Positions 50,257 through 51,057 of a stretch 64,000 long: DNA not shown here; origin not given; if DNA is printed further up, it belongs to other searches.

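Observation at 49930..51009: YABBY-like helix-loop-helix/HMG-type DNA-binding domain outside plants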

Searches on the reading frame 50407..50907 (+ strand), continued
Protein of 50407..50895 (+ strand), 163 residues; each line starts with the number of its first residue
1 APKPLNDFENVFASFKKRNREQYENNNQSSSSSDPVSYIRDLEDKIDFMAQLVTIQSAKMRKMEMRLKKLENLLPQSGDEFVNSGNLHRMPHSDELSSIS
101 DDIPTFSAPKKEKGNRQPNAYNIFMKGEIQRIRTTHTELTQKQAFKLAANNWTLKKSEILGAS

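Call 69: fold_search(model_id=the predicted structure, library=viral)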
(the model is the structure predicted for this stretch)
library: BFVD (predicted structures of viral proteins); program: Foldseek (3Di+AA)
matches with E <= 10: 132; with E <= 0.001: 0
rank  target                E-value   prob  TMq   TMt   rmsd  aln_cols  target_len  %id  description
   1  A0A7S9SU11            5.6e-03  1.00  0.25  0.57   7.8        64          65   33  YABBY protein [Virus NIOZ-UU159]
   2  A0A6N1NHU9            5.6e-03  0.95  0.28  0.13  19.2       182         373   21  Uncharacterized protein [Tupanvirus deep ocean]
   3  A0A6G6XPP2            1.3e-02  0.93  0.25  0.25  25.6       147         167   18  (no name in the UniProt tables at hand)
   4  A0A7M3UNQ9            1.3e-02  0.99  0.32  0.39  19.0       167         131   18  HMG box domain-containing protein [Pyramimonas orientalis virus]
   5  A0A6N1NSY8            1.7e-02  0.75  0.24  0.11  21.8       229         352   18  Putative orfan [Tupanvirus soda lake]
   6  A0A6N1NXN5            1.9e-02  0.96  0.31  0.19  11.7       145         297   21  Putative orfan [Tupanvirus soda lake]
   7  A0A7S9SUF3            8.1e-02  0.80  0.30  0.29  15.0       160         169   16  YABBY protein [Virus NIOZ-UU159]
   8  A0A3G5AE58            8.6e-02  0.99  0.28  0.18  12.9        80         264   24  Putative low complexity protein [Satyrvirus sp.]
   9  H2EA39                9.2e-02  0.33  0.22  0.17  24.9       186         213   14  Uncharacterized protein [Megavirus courdo7]
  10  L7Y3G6                1.1e-01  0.51  0.21  0.27  19.6       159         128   16  Uncharacterized protein [Megavirus lba]
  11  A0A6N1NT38            1.1e-01  0.97  0.27  0.19  10.4        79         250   20  Putative orfan [Tupanvirus soda lake]
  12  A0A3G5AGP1            1.3e-01  1.00  0.29  0.42   5.9        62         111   22  Uncharacterized protein (Fragment) [Satyrvirus sp.]
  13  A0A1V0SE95            1.3e-01  0.57  0.26  0.15  18.6       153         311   18  HMG_box domain protein [Indivirus ILV1]
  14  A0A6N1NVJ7            1.5e-01  1.00  0.25  0.22   1.5        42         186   33  Putative orfan [Tupanvirus soda lake]
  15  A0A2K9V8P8            1.5e-01  0.97  0.27  0.05  16.4        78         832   23  E2 ubiquitin-conjugating enzyme (Fragment) [Bandra megavirus]
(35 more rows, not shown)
